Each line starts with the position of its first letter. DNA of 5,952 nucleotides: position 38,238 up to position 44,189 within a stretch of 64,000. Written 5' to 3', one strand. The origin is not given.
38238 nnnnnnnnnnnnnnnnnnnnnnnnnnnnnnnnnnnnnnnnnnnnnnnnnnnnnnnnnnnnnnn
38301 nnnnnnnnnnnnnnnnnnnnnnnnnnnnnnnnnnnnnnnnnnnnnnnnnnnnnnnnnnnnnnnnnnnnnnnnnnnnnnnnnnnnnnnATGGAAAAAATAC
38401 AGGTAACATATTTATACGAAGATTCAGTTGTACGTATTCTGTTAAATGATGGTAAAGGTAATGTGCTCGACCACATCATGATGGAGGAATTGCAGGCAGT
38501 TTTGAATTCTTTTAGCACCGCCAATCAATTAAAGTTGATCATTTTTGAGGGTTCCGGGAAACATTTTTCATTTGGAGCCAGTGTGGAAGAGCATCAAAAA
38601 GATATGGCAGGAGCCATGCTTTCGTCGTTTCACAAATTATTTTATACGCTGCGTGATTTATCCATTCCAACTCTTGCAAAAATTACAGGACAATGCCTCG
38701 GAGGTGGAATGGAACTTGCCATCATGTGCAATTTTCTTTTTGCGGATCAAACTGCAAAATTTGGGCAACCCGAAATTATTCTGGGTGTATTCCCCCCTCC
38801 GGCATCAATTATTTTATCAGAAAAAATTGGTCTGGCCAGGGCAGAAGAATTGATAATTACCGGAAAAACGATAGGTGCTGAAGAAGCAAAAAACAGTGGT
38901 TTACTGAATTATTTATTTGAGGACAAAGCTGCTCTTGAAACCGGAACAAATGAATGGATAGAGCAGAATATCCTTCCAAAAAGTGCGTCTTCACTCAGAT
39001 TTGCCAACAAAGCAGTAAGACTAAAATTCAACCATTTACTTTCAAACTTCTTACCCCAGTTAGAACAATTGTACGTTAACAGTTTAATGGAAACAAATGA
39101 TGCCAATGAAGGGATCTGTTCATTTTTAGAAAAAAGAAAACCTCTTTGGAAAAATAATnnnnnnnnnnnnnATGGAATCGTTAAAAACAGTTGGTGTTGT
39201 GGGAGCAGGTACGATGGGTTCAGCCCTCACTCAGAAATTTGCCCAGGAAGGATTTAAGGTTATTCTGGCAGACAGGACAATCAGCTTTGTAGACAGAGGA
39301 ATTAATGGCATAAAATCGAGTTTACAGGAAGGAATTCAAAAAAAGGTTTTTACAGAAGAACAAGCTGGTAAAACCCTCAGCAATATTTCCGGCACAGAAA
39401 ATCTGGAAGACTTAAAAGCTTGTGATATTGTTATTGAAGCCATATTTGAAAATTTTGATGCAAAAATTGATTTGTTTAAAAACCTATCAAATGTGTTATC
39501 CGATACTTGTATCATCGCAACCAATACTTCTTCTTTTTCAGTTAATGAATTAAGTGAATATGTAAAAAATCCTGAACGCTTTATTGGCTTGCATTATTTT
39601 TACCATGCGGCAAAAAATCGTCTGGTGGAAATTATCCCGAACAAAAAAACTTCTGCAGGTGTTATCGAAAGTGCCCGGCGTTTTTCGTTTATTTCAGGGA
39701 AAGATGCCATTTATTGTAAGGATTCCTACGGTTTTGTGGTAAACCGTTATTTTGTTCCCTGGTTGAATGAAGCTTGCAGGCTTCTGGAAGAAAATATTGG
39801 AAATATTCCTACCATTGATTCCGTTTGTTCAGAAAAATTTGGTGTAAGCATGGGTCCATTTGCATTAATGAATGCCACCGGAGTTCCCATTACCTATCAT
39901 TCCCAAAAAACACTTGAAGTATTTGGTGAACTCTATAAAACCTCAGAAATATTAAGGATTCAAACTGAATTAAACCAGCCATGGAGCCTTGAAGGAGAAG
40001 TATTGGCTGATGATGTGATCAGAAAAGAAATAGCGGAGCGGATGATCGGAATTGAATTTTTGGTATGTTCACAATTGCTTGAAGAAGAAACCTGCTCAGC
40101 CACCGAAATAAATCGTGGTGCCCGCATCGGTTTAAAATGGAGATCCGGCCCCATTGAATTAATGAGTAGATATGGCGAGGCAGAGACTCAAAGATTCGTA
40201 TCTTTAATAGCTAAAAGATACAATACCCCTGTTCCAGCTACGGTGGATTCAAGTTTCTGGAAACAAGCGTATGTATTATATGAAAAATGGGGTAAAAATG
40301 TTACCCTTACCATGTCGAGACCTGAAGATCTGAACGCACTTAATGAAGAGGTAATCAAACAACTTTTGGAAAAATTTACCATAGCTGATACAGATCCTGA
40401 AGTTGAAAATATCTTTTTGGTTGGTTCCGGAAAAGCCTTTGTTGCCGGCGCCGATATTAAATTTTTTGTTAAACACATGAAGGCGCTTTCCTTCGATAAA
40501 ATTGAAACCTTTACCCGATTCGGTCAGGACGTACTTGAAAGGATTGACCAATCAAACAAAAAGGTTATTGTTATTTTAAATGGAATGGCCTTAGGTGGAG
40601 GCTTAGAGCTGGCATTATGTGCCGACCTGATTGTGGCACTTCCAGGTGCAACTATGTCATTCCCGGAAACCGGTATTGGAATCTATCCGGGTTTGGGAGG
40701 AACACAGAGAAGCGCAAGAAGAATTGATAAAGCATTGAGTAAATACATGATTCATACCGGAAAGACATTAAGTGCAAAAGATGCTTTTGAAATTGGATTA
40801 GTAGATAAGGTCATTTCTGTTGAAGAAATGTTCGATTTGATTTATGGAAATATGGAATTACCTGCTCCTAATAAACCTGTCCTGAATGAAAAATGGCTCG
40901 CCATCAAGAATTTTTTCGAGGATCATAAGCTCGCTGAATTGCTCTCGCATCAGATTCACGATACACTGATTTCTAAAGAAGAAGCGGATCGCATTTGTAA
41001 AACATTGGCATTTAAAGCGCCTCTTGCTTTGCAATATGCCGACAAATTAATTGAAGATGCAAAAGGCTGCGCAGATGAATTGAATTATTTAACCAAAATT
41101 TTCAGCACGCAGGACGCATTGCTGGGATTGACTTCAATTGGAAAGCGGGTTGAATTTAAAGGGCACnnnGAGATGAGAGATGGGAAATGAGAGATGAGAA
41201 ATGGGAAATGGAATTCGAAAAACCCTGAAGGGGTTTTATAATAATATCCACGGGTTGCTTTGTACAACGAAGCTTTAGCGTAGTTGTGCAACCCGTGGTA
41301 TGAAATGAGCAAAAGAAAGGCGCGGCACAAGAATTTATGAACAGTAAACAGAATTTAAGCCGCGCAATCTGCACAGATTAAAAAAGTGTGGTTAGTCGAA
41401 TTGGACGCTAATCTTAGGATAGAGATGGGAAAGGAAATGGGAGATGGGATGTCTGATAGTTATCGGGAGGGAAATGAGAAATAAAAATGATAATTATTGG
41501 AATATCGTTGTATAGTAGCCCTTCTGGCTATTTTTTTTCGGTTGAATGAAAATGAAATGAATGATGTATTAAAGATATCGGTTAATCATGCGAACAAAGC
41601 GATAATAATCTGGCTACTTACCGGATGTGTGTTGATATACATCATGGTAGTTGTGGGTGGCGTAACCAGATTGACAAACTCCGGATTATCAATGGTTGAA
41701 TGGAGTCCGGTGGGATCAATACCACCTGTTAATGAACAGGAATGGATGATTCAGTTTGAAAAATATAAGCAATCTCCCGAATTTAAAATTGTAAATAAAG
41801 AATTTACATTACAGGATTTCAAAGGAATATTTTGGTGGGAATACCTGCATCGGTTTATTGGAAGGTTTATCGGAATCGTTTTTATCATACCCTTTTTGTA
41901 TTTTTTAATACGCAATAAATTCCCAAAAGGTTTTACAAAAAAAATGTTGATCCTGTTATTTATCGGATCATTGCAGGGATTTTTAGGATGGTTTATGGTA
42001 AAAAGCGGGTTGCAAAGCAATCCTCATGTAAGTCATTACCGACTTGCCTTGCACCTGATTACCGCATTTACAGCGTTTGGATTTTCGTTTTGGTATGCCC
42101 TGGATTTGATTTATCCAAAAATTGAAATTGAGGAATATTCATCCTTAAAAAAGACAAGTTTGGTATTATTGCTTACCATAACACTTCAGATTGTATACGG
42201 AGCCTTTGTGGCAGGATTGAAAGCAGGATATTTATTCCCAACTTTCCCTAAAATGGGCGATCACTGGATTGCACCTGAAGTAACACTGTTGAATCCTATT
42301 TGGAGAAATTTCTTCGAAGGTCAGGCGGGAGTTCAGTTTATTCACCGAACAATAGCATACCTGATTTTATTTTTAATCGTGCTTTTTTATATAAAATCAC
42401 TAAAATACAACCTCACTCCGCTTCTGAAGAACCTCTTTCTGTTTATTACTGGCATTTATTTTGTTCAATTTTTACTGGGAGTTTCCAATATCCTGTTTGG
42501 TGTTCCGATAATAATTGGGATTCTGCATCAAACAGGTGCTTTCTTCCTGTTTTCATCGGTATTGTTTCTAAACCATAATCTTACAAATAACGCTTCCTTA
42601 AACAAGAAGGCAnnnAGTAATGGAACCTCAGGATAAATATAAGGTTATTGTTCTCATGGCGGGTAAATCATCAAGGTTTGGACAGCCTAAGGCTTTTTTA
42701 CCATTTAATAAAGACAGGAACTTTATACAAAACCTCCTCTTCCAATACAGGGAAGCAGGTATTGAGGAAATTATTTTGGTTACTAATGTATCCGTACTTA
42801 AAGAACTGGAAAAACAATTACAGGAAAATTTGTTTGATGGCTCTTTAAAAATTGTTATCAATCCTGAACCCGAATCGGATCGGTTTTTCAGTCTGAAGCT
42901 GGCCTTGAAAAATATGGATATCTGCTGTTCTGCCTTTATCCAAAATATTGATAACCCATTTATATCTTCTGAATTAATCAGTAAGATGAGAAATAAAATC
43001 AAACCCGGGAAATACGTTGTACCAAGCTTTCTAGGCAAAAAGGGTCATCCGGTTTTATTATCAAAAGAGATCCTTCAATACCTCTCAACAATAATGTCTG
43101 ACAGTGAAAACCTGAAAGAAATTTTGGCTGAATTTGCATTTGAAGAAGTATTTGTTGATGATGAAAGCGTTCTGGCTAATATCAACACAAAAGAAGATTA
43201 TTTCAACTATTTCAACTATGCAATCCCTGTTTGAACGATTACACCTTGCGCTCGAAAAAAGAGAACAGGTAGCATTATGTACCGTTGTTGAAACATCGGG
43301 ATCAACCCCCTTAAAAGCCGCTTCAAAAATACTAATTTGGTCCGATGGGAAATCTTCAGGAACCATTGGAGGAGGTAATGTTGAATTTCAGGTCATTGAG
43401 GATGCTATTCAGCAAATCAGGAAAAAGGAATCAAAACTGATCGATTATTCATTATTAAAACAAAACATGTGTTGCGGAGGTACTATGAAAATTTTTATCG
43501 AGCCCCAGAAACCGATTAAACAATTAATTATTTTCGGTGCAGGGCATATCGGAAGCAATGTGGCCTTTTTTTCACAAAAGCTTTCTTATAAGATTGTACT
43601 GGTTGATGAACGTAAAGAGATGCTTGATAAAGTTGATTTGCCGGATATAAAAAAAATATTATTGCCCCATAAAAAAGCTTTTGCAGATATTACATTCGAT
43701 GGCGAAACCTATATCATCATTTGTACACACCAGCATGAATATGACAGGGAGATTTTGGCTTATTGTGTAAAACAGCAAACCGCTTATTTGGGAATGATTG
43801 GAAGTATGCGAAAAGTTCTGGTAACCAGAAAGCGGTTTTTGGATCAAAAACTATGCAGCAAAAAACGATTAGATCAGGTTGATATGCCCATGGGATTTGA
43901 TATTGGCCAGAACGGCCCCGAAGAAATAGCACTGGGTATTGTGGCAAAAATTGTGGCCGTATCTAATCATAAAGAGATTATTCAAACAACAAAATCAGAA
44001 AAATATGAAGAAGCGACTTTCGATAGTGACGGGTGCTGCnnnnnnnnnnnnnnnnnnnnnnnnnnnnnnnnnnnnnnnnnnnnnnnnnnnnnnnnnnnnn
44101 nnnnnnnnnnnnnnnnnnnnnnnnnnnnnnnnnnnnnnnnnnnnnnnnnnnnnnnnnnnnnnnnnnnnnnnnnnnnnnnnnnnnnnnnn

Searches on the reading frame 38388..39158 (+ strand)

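Call 7: search_protein_families(library=pfam, proteins=[window:38388-39158:+], max_evalue=0.001)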
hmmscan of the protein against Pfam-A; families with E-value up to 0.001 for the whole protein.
window:38388-39158:+ (257 aa): 2 families
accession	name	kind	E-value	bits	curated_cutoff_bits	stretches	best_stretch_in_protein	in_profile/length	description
PF00378.25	ECH_1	-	9.8e-45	153.3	27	1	11-256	3-250/251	Enoyl-CoA hydratase/isomerase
PF16113.10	ECH_2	-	1.2e-18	68.2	27.2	1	18-180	5-175/335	Enoyl-CoA hydratase/isomerase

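Call 79: search_protein_families(library=ncbifam, proteins=[window:38388-39158:+], max_evalue=1e-10)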
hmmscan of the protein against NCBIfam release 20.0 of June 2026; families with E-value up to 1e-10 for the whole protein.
window:38388-39158:+ (257 aa): 65 families (the best 25 are shown)
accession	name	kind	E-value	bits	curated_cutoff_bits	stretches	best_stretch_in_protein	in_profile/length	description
TIGR03189.1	dienoyl_CoA_hyt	equivalog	7.1e-64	215.5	292.5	1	11-256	8-250/251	cyclohexa-1,5-dienecarbonyl-CoA hydratase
NF004517.0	PRK05862.1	equivalog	2.7e-41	141.8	396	1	11-256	11-256/257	enoyl-CoA hydratase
NF005803.0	PRK07658.1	equivalog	3e-40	138.2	313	1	8-256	6-256/257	enoyl-CoA hydratase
NF007239.0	PRK09674.1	equivalog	4.9e-38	131.1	371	1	9-255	9-255/257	2,3-dehydroadipyl-CoA hydratase PaaF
NF051848.1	EnCoAHydtEchA19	equivalog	1.8e-35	122.7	400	1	23-256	20-257/258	enoyl-CoA hydratase EchA19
NF004475.0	PRK05809.1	subfamily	1.3e-33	116.6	394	1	5-256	5-259/260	short-chain-enoyl-CoA hydratase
NF005802.0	PRK07657.1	equivalog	1.4e-33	116.6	363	1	3-255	4-258/260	enoyl-CoA hydratase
NF006007.0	PRK08138.1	subfamily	2.5e-33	115.6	355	1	12-255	16-259/261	enoyl-CoA hydratase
NF006008.0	PRK08139.1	equivalog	3.3e-32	112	313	1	10-256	17-265/266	enoyl-CoA hydratase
NF006566.0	PRK09076.1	subfamily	6.3e-32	111.2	286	1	4-256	5-259/260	enoyl-CoA hydratase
NF042430.2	EnCoAhydt_DpgD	equivalog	7e-29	101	400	1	12-256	5-257/258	enoyl-CoA-hydratase DpgD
NF004795.0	PRK06143.1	subfamily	1e-28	100.6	283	1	11-190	16-199/260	enoyl-CoA hydratase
NF004781.0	PRK06127.1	subfamily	1.6e-28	100.1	291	1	10-255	17-267/269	enoyl-CoA hydratase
NF005073.0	PRK06495.1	subfamily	2.1e-28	99.3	296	1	10-256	10-256/257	enoyl-CoA hydratase/isomerase family protein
NF005675.0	PRK07468.1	equivalog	2.2e-28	99.7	350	1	13-256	14-261/262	crotonase/enoyl-CoA hydratase family protein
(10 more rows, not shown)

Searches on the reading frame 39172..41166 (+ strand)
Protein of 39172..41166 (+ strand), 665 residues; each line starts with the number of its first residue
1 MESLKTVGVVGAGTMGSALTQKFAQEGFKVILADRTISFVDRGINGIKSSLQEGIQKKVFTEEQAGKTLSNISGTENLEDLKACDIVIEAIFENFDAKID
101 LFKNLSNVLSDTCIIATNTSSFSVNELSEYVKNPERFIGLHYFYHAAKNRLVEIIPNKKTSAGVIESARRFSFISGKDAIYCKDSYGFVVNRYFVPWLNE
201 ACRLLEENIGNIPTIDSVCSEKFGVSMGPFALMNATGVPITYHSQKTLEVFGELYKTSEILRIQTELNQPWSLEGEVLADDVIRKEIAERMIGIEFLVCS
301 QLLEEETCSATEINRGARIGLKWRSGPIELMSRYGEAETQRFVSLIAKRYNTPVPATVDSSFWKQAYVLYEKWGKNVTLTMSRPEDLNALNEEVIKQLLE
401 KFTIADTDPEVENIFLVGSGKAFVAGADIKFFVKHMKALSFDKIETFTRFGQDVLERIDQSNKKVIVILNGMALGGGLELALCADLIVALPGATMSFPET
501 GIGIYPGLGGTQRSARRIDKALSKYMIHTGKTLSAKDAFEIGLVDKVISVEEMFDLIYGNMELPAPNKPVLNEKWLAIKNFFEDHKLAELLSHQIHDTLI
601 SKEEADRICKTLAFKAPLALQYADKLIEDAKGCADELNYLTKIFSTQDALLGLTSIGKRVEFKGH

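Call 7: search_protein_families(library=pfam, proteins=[window:39172-41166:+], max_evalue=0.001)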
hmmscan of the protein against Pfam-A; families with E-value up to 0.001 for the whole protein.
window:39172-41166:+ (665 aa): 5 families
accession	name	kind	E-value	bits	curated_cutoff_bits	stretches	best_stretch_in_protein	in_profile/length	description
PF02737.24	3HCDH_N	-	1.5e-51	175.3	22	1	6-184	1-179/180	3-hydroxyacyl-CoA dehydrogenase, NAD binding domain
PF00378.25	ECH_1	-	1.8e-39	136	27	1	378-554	8-180/251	Enoyl-CoA hydratase/isomerase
PF16113.10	ECH_2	-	6.7e-36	124.9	27.2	1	378-613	3-239/335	Enoyl-CoA hydratase/isomerase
PF00725.27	3HCDH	-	3.1e-20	72.9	22.1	1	187-252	1-67/97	3-hydroxyacyl-CoA dehydrogenase, C-terminal domain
PF03446.21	NAD_binding_2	-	5.1e-05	23.8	21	1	6-44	1-39/161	NAD binding domain of 6-phosphogluconate dehydrogenase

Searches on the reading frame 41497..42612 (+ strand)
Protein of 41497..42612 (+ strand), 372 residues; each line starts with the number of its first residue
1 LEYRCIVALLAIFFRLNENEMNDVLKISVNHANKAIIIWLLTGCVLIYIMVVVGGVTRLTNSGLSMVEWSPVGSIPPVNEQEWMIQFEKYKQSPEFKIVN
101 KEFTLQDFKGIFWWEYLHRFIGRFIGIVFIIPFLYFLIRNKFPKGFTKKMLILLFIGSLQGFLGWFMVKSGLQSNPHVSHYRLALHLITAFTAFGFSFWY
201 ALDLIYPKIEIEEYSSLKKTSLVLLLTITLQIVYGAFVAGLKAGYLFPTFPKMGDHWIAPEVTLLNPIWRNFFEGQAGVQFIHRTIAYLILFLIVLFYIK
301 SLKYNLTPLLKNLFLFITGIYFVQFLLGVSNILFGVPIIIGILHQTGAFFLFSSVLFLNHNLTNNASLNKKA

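Call 7: search_protein_families(library=pfam, proteins=[window:41497-42612:+], max_evalue=0.001)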
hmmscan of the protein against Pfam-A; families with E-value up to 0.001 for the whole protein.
window:41497-42612:+ (372 aa): 1 family
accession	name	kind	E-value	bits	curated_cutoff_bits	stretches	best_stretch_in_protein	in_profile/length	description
PF02628.20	COX15-CtaA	-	1.7e-102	343.2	29.9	1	38-355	2-321/322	Cytochrome oxidase assembly protein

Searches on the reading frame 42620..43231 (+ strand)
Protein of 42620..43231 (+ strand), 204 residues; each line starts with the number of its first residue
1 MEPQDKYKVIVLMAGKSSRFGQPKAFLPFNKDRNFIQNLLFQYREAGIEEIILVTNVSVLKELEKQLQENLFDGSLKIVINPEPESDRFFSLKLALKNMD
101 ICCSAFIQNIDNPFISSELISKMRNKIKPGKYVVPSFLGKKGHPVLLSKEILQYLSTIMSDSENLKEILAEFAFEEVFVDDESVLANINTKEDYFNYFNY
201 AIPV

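Call 7: search_protein_families(library=pfam, proteins=[window:42620-43231:+], max_evalue=0.001)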
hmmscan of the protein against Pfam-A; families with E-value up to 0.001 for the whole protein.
window:42620-43231:+ (204 aa): 1 family
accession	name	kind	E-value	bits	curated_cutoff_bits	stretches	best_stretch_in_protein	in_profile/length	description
PF12804.13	NTP_transf_3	-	6.7e-23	82.1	27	1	9-170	1-155/160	MobA-like NTP transferase domain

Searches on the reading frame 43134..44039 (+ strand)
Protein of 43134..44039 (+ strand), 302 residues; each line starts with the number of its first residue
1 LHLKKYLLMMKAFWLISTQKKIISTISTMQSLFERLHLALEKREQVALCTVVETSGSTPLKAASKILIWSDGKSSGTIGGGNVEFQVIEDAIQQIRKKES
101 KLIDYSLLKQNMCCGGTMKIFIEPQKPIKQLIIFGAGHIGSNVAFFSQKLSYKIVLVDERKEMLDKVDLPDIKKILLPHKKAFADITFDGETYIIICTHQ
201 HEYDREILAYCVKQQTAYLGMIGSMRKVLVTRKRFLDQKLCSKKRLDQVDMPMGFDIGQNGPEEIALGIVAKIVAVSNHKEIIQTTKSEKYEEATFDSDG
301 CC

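Call 7: search_protein_families(library=pfam, proteins=[window:43134-44039:+], max_evalue=0.001)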
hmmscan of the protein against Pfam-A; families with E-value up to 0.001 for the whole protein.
window:43134-44039:+ (302 aa): 2 families
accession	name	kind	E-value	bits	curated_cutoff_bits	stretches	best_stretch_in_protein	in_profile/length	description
PF13478.12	XdhC_C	-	2.8e-31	109.1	29.7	1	131-273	1-125/125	XdhC Rossmann domain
PF02625.21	XdhC_CoxI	-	2.7e-20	72.5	24.3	1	40-105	2-67/68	XdhC and CoxI family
